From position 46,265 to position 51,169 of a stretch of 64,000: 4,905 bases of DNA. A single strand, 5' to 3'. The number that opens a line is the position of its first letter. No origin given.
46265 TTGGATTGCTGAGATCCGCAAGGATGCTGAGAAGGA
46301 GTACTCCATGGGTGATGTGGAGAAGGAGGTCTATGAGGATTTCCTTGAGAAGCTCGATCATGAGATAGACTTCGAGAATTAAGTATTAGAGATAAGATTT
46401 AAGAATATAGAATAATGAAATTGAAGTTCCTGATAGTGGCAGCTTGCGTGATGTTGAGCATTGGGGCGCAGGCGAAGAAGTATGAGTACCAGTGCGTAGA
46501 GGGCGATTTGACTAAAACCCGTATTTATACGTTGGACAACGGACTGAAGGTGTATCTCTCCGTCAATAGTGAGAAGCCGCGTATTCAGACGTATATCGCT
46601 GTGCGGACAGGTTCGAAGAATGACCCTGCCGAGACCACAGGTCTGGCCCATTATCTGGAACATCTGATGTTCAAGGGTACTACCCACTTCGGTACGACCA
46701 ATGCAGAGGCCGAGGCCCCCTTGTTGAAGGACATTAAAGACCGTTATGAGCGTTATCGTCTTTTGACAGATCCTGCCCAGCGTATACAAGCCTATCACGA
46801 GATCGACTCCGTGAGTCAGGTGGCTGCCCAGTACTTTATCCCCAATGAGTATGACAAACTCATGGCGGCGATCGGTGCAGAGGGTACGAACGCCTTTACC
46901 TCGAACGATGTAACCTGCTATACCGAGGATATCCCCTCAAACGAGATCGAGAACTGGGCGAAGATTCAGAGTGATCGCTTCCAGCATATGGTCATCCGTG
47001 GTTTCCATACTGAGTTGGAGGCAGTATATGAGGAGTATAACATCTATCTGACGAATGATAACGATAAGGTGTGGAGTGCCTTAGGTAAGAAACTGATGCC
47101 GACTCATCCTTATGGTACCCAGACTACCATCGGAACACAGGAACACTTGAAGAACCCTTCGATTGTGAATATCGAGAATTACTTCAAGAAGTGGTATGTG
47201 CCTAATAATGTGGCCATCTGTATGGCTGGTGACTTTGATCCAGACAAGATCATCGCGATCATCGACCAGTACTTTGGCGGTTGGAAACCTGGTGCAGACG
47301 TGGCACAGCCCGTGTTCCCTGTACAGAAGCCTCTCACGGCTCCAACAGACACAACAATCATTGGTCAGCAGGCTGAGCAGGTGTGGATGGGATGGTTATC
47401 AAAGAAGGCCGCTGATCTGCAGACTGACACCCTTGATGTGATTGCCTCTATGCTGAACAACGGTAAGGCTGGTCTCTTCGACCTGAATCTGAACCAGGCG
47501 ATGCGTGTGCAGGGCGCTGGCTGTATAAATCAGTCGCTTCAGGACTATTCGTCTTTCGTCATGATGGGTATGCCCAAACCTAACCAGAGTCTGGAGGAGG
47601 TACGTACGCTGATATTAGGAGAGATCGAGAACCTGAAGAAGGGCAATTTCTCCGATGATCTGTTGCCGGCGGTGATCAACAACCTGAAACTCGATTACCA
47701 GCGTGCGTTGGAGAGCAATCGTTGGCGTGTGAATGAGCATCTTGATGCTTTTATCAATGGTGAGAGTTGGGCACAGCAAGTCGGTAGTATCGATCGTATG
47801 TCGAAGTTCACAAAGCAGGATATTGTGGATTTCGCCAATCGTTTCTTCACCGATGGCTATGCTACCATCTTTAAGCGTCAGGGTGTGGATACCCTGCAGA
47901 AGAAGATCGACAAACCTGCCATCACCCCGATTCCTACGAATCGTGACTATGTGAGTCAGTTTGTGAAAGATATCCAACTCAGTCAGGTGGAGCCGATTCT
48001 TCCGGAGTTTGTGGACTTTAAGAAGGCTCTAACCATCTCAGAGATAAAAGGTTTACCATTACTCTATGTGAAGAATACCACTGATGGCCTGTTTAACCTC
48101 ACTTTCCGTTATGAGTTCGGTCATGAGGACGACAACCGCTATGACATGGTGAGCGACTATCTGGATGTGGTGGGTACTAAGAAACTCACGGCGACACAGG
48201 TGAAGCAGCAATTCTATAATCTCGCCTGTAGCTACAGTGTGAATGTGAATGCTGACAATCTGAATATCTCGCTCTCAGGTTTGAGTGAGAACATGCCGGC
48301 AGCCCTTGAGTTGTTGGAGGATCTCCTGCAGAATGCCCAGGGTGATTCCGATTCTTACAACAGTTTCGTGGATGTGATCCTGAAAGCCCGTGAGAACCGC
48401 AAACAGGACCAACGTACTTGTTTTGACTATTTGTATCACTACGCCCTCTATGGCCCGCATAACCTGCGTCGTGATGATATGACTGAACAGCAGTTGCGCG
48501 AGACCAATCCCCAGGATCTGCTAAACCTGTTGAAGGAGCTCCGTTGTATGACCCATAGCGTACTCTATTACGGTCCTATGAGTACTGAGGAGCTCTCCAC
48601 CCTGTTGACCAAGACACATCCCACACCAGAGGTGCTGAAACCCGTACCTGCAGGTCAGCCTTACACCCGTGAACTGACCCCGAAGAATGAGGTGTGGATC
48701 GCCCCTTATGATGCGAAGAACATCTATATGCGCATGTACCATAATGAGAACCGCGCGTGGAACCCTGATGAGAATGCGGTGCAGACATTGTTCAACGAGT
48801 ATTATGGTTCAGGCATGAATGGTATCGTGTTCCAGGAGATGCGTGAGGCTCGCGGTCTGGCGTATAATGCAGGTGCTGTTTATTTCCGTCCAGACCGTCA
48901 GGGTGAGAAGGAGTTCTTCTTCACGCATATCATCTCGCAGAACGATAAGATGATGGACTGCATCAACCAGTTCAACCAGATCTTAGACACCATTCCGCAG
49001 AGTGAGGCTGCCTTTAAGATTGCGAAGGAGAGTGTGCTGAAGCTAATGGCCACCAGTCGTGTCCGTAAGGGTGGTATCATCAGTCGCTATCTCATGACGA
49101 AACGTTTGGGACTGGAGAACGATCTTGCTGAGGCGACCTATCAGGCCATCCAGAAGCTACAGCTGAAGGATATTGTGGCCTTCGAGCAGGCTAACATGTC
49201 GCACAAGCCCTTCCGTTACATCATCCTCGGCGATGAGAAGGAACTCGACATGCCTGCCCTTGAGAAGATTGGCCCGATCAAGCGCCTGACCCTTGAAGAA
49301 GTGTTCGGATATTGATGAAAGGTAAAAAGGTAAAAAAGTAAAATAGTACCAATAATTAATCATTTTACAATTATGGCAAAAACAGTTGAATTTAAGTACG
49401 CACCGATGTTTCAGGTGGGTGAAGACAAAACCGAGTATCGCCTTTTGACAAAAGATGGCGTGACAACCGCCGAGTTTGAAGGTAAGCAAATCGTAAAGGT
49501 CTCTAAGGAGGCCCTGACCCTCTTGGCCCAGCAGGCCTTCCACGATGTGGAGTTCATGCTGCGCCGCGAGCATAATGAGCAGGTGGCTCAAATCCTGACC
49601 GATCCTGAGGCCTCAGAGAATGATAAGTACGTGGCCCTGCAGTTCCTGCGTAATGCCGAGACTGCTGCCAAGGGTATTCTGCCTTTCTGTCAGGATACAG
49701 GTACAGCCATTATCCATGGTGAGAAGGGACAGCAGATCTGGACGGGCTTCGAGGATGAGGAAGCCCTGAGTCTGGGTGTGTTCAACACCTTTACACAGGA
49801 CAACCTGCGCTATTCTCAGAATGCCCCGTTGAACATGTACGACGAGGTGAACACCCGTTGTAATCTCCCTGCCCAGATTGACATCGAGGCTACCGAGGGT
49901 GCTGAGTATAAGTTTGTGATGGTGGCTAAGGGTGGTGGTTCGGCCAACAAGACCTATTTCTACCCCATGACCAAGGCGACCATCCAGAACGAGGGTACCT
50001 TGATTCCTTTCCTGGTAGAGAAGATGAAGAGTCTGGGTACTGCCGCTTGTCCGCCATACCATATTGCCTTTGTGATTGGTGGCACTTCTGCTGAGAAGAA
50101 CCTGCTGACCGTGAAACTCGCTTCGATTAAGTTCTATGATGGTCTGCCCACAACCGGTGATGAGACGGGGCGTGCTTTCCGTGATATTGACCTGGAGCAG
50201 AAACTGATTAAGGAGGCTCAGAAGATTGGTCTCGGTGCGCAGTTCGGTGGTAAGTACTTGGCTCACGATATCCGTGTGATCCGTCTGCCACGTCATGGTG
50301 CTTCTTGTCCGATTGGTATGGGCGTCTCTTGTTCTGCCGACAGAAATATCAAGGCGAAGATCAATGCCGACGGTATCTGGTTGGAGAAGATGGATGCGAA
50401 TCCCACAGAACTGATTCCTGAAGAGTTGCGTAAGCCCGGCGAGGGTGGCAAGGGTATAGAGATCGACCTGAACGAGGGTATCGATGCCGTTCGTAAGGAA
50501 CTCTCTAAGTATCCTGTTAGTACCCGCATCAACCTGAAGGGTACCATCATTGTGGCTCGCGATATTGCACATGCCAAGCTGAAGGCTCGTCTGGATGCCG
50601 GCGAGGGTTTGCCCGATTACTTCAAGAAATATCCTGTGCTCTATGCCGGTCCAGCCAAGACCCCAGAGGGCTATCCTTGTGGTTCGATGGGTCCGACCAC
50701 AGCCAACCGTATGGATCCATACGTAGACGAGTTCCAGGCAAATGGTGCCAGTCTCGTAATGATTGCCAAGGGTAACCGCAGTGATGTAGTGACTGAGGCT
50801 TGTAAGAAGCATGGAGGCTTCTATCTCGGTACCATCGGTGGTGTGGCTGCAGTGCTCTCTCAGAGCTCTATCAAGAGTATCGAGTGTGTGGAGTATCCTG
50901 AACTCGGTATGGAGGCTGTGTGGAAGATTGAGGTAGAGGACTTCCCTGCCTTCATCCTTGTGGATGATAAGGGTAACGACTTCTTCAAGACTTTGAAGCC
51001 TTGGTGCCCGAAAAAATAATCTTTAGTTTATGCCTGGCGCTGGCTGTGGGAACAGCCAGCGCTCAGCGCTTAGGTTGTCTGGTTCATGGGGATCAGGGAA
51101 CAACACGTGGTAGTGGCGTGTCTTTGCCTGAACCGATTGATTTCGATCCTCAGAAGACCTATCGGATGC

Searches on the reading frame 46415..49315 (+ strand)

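Call 49: search_protein_families(library=pfam, proteins=[window:46415-49315:+], max_evalue=0.0001)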
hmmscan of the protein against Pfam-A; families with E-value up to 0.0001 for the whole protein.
window:46415-49315:+ (966 aa): 2 families
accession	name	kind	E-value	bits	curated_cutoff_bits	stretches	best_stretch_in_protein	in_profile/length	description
PF05193.26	Peptidase_M16_C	-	7.7e-33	114.3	23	2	253-424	7-181/181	Peptidase M16 inactive domain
PF00675.25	Peptidase_M16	-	3.1e-16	60.1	22.3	1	50-92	6-48/149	Insulinase (Peptidase family M16)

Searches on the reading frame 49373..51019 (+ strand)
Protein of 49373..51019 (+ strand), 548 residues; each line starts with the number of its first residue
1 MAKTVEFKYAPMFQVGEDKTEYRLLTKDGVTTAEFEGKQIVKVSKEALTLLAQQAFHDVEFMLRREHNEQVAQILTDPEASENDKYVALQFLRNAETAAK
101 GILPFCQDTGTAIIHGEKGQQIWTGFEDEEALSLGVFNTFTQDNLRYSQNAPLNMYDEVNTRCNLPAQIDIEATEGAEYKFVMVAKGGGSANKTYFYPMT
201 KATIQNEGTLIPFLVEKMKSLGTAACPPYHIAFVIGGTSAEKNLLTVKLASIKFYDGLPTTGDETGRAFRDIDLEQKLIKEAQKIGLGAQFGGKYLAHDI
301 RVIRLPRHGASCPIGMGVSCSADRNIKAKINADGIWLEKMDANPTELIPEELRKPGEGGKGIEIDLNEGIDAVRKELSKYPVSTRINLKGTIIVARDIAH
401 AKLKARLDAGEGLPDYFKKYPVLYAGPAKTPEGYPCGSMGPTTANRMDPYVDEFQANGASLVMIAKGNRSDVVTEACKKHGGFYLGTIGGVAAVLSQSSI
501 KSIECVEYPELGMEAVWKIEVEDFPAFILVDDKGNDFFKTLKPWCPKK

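Call 49: search_protein_families(library=pfam, proteins=[window:49373-51019:+], max_evalue=0.0001)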
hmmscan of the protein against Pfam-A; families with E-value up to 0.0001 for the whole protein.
window:49373-51019:+ (548 aa): 2 families
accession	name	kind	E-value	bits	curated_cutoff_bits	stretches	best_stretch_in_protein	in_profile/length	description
PF05683.17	Fumerase_C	-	5.7e-80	267.9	22.2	1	334-540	1-204/205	Fumarase C-terminus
PF05681.19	Fumerase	-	3.1e-76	256.7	25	1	52-328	4-269/270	Fumarate hydratase (Fumerase)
